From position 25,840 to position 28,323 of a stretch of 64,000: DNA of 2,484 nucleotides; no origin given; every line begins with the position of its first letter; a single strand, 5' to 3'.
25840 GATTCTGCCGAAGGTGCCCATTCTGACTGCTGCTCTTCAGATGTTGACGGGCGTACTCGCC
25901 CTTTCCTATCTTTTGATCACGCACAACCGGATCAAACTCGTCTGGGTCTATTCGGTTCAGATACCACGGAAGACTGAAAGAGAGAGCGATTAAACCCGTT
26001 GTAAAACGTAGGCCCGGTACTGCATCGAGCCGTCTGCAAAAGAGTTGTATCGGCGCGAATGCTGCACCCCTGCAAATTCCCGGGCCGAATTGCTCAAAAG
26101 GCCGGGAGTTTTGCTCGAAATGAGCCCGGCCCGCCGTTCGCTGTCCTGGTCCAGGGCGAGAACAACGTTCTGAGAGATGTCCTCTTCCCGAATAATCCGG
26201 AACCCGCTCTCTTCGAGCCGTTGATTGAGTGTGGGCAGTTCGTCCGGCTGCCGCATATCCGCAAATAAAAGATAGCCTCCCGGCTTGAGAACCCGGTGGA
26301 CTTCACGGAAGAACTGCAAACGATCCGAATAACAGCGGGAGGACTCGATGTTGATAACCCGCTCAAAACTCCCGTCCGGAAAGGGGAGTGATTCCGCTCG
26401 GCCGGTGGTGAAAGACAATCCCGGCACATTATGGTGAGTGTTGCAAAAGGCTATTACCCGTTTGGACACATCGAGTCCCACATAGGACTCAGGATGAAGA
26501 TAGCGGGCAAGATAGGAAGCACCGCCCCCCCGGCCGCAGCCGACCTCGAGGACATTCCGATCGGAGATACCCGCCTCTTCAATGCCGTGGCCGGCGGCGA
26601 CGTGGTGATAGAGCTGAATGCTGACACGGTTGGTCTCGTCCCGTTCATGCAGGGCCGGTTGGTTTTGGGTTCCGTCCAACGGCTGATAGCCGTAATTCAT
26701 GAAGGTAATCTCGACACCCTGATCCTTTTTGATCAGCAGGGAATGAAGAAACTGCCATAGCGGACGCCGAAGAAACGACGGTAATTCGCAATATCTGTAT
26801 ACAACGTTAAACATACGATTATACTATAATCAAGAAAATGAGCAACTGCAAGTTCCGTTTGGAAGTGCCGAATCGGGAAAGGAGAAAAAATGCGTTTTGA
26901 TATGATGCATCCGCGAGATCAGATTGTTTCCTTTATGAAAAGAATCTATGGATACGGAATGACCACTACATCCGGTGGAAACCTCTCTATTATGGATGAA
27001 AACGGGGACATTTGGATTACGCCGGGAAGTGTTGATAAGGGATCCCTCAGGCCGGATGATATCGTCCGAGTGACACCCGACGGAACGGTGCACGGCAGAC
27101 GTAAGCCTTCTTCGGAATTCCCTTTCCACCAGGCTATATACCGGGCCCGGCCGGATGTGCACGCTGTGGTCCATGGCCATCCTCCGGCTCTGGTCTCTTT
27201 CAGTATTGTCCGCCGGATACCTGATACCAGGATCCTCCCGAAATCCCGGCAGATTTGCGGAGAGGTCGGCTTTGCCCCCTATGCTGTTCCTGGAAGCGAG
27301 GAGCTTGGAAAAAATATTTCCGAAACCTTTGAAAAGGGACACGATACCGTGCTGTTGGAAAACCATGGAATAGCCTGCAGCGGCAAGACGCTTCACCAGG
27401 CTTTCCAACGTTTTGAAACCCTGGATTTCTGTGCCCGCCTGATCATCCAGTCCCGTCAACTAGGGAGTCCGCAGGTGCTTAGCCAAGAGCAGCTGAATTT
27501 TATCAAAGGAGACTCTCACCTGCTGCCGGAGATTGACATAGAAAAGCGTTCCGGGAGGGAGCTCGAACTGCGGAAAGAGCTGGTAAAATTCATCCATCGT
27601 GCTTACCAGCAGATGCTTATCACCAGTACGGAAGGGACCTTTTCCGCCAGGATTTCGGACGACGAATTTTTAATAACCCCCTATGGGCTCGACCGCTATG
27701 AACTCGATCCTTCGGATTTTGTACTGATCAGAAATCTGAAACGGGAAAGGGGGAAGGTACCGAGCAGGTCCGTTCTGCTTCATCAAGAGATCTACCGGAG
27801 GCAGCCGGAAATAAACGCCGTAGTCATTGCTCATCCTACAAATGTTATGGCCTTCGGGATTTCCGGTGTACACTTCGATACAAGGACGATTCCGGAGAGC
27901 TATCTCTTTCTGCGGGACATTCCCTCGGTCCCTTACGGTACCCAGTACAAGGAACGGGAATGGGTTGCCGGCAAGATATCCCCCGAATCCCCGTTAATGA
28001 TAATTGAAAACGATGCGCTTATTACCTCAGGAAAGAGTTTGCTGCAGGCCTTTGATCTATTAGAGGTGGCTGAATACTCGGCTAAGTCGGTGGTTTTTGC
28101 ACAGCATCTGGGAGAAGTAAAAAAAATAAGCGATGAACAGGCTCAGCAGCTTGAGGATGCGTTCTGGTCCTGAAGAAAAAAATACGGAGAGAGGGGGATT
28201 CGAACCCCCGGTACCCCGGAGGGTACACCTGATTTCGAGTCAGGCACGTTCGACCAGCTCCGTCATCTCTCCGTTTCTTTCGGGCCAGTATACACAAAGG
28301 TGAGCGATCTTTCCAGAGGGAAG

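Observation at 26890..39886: Catabolic island: fused class II aldolase, two divergent FGGY kinases, BtpA/SgcQ, a DeoR regulator and an Lsr/Rbs-like ABC importer around a tRNA-Ser gene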

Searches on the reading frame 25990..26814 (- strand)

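Call 5: search_protein_families(library=pfam, proteins=[window:25990-26814:-])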
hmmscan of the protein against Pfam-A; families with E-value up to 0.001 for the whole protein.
window:25990-26814:- (274 aa): 7 families
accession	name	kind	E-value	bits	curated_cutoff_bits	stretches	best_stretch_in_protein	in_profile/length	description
PF08241.18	Methyltransf_11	-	3.6e-22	79.2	21.2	1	89-184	1-95/95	Methyltransferase domain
PF13649.12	Methyltransf_25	-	5.7e-19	69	27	1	88-180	1-97/97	Methyltransferase domain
PF13847.12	Methyltransf_31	-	3e-16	59.9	27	1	85-202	4-124/145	Methyltransferase domain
PF08242.18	Methyltransf_12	-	3.8e-11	44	30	1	89-182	1-98/98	Methyltransferase domain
PF13489.12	Methyltransf_23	-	1e-09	38.8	27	1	83-199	21-131/164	Methyltransferase domain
PF01209.24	Ubie_methyltran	-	7.4e-09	35.7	20.1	1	84-197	47-163/233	ubiE/COQ5 methyltransferase family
PF03141.22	Methyltransf_29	-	2.1e-05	23.7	23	1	80-186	113-219/506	Putative S-adenosyl-L-methionine-dependent methyltransferase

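Call 7: search_protein_families(library=ncbifam, proteins=[window:25990-26814:-], max_evalue=0.00001)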
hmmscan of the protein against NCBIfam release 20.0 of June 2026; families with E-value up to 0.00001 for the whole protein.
window:25990-26814:- (274 aa): 21 families
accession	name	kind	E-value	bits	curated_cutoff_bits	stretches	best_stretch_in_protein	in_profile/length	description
NF045823.1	PthPhpthDimycoMt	equivalog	2.3e-74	249.8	300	1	17-272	6-254/256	phthiotriol/phenolphthiotriol dimycocerosates methyltransferase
NF045825.1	FAmtase_mtf2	equivalog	5e-67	225.7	400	1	22-272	3-246/248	fatty-acid O-methyltransferase Mtf2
NF045667.1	MTase_DVU1556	equivalog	3.4e-17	62.6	155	1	85-192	23-127/213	DVU_1556 family methyltransferase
NF047649.1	MTase_UXPK_star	exception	6.6e-16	58.2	460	1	87-197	80-194/283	methyltransferase/UXPK-star double selenoprotein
NF041537.1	ArsM_AhpD_UU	exception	1.3e-14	53.8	510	1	86-202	78-199/345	arsenite methyltransferase/AhpD domain selenoprotein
TIGR02072.1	BioC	equivalog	3.9e-13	49.8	184.95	1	83-201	33-148/244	malonyl-ACP O-methyltransferase BioC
TIGR01934.1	MenG_MenH_UbiE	subfamily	9.6e-13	47.9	158.35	1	84-194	39-150/223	ubiquinone/menaquinone biosynthesis methyltransferase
NF001244.0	PRK00216.1-5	equivalog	1.3e-12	47.5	216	1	85-197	49-165/236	bifunctional demethylmenaquinone methyltransferase/2-methoxy-6-polyprenyl-1,4-benzoquinol methylase UbiE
TIGR02752.1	MenG_heptapren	equivalog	6.1e-10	39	419.85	1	86-195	47-159/231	demethylmenaquinone methyltransferase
NF041536.1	ArsM_DUF2284_UU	exception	6.6e-10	37.9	575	1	86-192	78-188/459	arsenite methyltransferase/DUF2284 domain selenoprotein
NF041675.1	sarc_dimgly_tmase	equivalog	1e-09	38.7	550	1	84-194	66-179/278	sarcosine/dimethylglycine N-methyltransferase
NF001243.0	PRK00216.1-4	equivalog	1.2e-09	37.9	235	1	85-191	48-158/237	demethylmenaquinone methyltransferase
NF008823.0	PRK11873.1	subfamily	5.9e-09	35.8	263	1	87-195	80-192/272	arsenite methyltransferase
NF043040.1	corrin_prot_MT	hypoth_equivalog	1.4e-07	31.2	180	1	83-192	40-155/216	corrinoid protein-associated methyltransferase CpaM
NF052510.1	methyltran_MpqE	exception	1.5e-07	31.1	335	1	78-191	39-158/234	methyl-plastoquinone biosynthesis methyltransferase MpqE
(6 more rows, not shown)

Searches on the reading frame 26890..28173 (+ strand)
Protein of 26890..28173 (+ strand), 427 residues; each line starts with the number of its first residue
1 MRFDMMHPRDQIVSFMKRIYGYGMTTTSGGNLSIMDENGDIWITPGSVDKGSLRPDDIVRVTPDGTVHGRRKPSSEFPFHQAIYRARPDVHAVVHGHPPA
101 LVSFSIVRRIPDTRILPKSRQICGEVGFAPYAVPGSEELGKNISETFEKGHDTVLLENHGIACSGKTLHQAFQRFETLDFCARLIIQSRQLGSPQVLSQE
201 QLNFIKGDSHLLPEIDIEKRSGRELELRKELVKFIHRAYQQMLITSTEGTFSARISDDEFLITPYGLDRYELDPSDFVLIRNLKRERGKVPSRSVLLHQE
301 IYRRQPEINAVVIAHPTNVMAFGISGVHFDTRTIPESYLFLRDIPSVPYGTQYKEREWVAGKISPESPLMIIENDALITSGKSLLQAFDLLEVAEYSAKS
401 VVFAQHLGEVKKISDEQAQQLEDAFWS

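Call 4: search_protein_families(library=pfam, proteins=[window:26890-28173:+])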
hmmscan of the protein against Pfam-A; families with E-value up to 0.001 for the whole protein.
window:26890-28173:+ (427 aa): 1 family
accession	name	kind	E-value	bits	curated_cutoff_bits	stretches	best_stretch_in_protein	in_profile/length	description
PF00596.27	Aldolase_II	-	2.1e-76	256.3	22.2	2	11-185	2-182/183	Class II Aldolase and Adducin N-terminal domain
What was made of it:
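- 26890..28173 (+): Neighbour, judged NOT part of the cluster: fused class II aldolase with an active-looking N-half and a degenerate C-half. Pfam, two stretches (call 4).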

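Call 6: search_protein_families(library=ncbifam, proteins=[window:26890-28173:+], max_evalue=0.00001)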
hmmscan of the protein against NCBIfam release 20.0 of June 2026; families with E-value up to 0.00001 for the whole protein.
window:26890-28173:+ (427 aa): 30 families (the best 25 are shown)
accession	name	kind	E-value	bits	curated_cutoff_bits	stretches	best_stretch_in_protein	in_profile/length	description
NF005302.0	PRK06833.1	equivalog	2.7e-52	177.4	264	2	6-205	4-203/214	L-fuculose-phosphate aldolase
NF043034.1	OxoTetrPhDc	equivalog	3.4e-51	173.9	250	2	9-202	6-201/205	3-oxo-tetronate 4-phosphate decarboxylase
NF005123.0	PRK06557.1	subfamily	8.7e-45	153.1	251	2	8-203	12-210/223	L-ribulose-5-phosphate 4-epimerase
NF006208.0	PRK08333.1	equivalog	8.3e-43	146.2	267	2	9-189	6-184/189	aldolase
NF053831.1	RU1PAldHalo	equivalog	6.8e-41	140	300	2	9-205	6-199/208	ribulose-1-phosphate aldolase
NF040649.1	FucA_Meth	equivalog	1.2e-40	139.3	250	2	11-185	5-173/179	L-fuculose phosphate aldolase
NF006672.0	PRK09220.1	equivalog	7e-37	126.8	226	2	10-106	13-110/209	methylthioribulose 1-phosphate dehydratase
NF005984.0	PRK08087.1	subfamily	7.5e-37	127.2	264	2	11-204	9-201/215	L-fuculose-phosphate aldolase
TIGR01086.1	fucA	equivalog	9.3e-35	120.3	400.25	2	19-205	16-201/214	L-fuculose-phosphate aldolase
TIGR03328.1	salvage_mtnB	equivalog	1.2e-34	119.5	137.05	2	13-100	2-91/194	methylthioribulose 1-phosphate dehydratase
NF004527.0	PRK05874.1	equivalog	7.2e-31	107.4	308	2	8-198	7-199/218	L-fuculose-phosphate aldolase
NF006413.0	PRK08660.1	equivalog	2.1e-25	89.7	203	2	12-189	6-178/184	aldolase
NF004979.0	PRK06357.1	equivalog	1.9e-24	86.2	216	2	9-192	7-202/221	hypothetical protein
NF002963.0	PRK03634.1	equivalog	2.3e-24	85.9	170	1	58-205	92-259/274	rhamnulose-1-phosphate aldolase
NF053537.1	DhpthDcsPhtC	equivalog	9.1e-23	80.8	200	2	54-194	49-199/232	3,4-dihydroxyphthalate decarboxylase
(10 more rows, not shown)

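Call 8: find_homologous_proteins(query=window:26890-28173:+, max_evalue=1e-20)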
Query window:26890-28173:+ (427 aa): 7998 proteins with E <= 1e-20 among 8000 candidates; the best 120 are listed.
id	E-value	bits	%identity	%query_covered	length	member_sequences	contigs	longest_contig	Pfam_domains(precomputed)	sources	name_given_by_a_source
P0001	4.4e-276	933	100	96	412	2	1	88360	PF00596.28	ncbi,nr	ncbi:MAG: class II aldolase/adducin family protein [Spirochaetales bacterium]|nr:class II aldolase/a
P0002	1.3e-180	619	65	99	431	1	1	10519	PF00596.28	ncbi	ncbi:class II aldolase/adducin family protein [Salinispira pacifica]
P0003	1.3e-179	615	64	99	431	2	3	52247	PF00596.28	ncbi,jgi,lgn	jgi:L-fuculose-phosphate aldolase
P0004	1.8e-177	608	63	99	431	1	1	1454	PF00596.28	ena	-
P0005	5.9e-177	607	64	99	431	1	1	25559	PF00596.28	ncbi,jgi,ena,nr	ncbi:MAG TPA: class II aldolase/adducin family protein [Spirochaetia bacterium]|nr:class II aldolase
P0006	4.9e-176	604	62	99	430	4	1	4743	PF00596.28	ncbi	ncbi:MAG: class II aldolase/adducin family protein [Spirochaetales bacterium]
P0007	8.4e-175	600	63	99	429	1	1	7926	PF00596.28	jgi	jgi:L-fuculose-phosphate aldolase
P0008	4.6e-174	597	61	99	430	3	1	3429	PF00596.28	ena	-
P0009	7.2e-174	597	62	100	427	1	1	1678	PF00596.28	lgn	-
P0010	4.3e-173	594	61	99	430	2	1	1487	PF00596.28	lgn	-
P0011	7.2e-173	593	62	100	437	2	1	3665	PF00596.28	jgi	jgi:L-fuculose-phosphate aldolase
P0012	8.3e-173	593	60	100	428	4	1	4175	PF00596.28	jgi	-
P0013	1.6e-172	592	61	99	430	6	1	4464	PF00596.28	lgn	-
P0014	2.2e-172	592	61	100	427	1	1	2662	PF00596.28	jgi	-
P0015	3.0e-172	591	61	99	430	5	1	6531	PF00596.28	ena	-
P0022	4.6e-170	584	59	100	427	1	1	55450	PF00596.28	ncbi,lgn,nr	ncbi:class II aldolase/adducin family protein [candidate division KSB1 bacterium]|nr:class II aldola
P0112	1.1e-156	540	55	100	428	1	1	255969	PF00596.28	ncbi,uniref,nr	ncbi:class II aldolase/adducin family protein [Caldicoprobacter algeriensis]|uniref:class II aldolas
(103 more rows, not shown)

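Call 12: find_encoding_contigs(protein=P0003, flank=10000, max_places=3)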
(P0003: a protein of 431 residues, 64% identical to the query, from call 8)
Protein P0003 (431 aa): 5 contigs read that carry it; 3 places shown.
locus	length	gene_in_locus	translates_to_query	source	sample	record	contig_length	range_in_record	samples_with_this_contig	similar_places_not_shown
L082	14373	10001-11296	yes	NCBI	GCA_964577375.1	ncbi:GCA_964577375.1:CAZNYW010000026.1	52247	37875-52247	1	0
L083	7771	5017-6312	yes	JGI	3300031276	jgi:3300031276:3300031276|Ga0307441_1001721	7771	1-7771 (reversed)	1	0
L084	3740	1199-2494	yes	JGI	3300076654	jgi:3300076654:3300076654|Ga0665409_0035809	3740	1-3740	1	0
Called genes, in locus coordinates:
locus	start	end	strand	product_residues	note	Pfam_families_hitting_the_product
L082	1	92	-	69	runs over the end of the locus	PF10771:DUF2582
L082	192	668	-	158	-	PF14340:DUF4395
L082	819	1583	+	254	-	PF01978:TrmB, PF11495:TrmB_EBD_N (weak)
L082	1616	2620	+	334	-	PF00044:Gp_dh_N, PF02800:Gp_dh_C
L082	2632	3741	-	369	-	PF00248:Aldo_ket_red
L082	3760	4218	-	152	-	PF18931:DUF5680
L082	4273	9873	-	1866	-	PF00005:ABC_tran (faint), PF01443:Viral_helicase1 (faint), PF02463:SMC_N (faint), PF02492:cobW (faint), PF03193:RsgA_GTPase (faint), PF05729:NACHT (faint), PF17755:UvrA_DNA-bind, PF17760:UvrA_inter, +17 more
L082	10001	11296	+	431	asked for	PF00596:Aldolase_II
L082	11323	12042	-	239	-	PF00849:PseudoU_synth_2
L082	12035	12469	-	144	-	PF02566:OsmC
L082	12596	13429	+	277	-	PF01887:SAM_HAT_N, PF20257:SAM_HAT_C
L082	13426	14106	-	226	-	-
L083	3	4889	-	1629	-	?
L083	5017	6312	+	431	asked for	PF00596:Aldolase_II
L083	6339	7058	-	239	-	-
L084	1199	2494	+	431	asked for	PF00596:Aldolase_II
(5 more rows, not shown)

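Call 13: find_encoding_contigs(protein=P0112, flank=10000, max_places=2)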
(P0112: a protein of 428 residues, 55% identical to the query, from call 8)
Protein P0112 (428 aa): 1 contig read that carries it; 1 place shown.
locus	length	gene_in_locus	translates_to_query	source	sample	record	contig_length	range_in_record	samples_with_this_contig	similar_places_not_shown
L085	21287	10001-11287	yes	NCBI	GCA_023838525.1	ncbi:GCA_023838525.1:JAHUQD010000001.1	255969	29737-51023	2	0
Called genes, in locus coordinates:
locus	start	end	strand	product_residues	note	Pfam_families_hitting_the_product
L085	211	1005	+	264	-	PF23441:SDR, PF00106:adh_short, PF08659:KR (weak), PF13561:adh_short_C2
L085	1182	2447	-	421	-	PF08240:ADH_N, PF00107:ADH_zinc_N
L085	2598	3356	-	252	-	PF08220:HTH_DeoR, PF00455:DeoRC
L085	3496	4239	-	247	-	PF00106:adh_short, PF13561:adh_short_C2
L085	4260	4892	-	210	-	PF06283:ThuA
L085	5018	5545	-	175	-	-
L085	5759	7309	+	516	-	PF01554:MatE, PF01943:Polysacc_synt, PF03023:MurJ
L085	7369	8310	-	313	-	PF01116:F_bP_aldolase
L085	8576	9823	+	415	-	PF00365:PFK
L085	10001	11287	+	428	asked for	PF00596:Aldolase_II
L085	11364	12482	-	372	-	PF00583:Acetyltransf_1 (faint), PF13508:Acetyltransf_7 (faint)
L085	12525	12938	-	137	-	PF00392:GntR, PF13730:HTH_36 (weak), PF13412:HTH_24 (weak)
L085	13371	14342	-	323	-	PF00389:2-Hacid_dh, PF02826:2-Hacid_dh_C, PF00670:AdoHcyase_NAD (weak), PF03446:NAD_binding_2 (weak)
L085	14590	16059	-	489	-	PF02749:QRPTase_N (faint), PF17767:NAPRTase_N, PF04095:NAPRTase, PF17956:NAPRTase_C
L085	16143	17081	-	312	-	PF00293:NUDIX, PF21906:WHD_NrtR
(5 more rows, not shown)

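Call 14: find_encoding_contigs(protein=P0022, flank=10000, max_places=2)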
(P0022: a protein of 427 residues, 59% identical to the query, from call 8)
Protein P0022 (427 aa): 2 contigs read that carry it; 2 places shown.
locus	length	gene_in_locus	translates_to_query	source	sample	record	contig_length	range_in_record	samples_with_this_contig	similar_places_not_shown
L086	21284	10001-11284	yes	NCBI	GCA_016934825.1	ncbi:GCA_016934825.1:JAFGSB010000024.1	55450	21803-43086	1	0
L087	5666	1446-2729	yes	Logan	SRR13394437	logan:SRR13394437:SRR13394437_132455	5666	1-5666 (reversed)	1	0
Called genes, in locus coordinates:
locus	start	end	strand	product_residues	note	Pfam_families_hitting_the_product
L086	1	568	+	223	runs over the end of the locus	PF01066:CDP-OH_P_transf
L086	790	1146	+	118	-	PF02261:Asp_decarbox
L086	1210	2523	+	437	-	PF07994:NAD_binding_5, PF01658:Inos-1-P_synth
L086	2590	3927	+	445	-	PF01554:MatE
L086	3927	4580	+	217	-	PF02223:Thymidylate_kin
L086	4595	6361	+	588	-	PF22694:CtpB_N-like, PF00595:PDZ (weak), PF13180:PDZ_2, PF17820:PDZ_6, PF03572:Peptidase_S41, PF28547:CHD_PDZ-protease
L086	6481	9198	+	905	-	PF01326:PPDK_N, PF00391:PEP-utilizers, PF02896:PEP-utilizers_C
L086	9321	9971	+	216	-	PF00702:Hydrolase (weak), PF06888:Put_Phosphatase, PF12710:HAD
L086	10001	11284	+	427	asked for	PF00596:Aldolase_II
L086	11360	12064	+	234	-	-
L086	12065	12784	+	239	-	-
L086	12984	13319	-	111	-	-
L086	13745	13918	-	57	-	-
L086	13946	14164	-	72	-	-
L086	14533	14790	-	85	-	PF24732:ParE_like (weak)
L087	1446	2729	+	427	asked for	PF00596:Aldolase_II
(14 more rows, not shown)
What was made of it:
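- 26890..28173 (+): Orthologues lie in unrelated contexts (calls 8 and 12-14).
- On AraBAD-type L-arabinose module: Aldolase orthologues lie in unrelated contexts (calls 12-14).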

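Call 35: search_solved_structures(query=window:26890-28173:+, max_evalue=1e-15)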
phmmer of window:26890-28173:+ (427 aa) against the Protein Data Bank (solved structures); distinct sequences matched with E-value up to 1e-15: 21.
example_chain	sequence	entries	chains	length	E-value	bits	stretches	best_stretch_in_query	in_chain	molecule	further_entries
6btd_A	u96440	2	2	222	5.6e-28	101.1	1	7-203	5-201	Fuculose phosphate aldolase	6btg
4c25_A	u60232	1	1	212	1.8e-25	92.9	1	9-204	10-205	L-FUCULOSE PHOSPHATE ALDOLASE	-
4c24_A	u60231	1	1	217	1.9e-25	92.8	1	9-204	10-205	L-FUCULOSE PHOSPHATE ALDOLASE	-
7x78_A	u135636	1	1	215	1.7e-19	73.2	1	12-200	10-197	L-fuculose phosphate aldolase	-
6vop_A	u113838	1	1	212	1.2e-18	70.3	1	10-186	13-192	Aldolase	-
6voq_A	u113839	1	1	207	1.9e-18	69.7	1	9-187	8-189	Aldolase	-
1dzw_P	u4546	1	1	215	5.8e-18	68.1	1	12-203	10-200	L-fuculose phosphate aldolase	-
1dzz_P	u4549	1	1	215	1.2e-17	67.1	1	12-203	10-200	L-fuculose phosphate aldolase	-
1dzv_P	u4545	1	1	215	1.2e-17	67.1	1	12-203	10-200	L-fuculose phosphate aldolase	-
1dzx_P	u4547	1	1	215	1.5e-17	66.7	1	12-203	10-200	L-fuculose phosphate aldolase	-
1fua_A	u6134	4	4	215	1.5e-17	66.7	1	12-203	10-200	L-FUCULOSE-1-PHOSPHATE ALDOLASE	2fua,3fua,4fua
1dzy_P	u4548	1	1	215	1.5e-17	66.7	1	12-203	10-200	L-FUCULOSE-1-PHOSPHATE ALDOLASE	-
1dzu_P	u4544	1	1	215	1.6e-17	66.7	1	12-203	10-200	L-fuculose phosphate aldolase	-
1e48_P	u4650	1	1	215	3.1e-17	65.7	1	12-203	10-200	L-FUCULOSE 1-PHOSPHATE ALDOLASE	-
1e47_P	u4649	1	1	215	4e-17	65.4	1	12-203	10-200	L-FUCULOSE 1-PHOSPHATE ALDOLASE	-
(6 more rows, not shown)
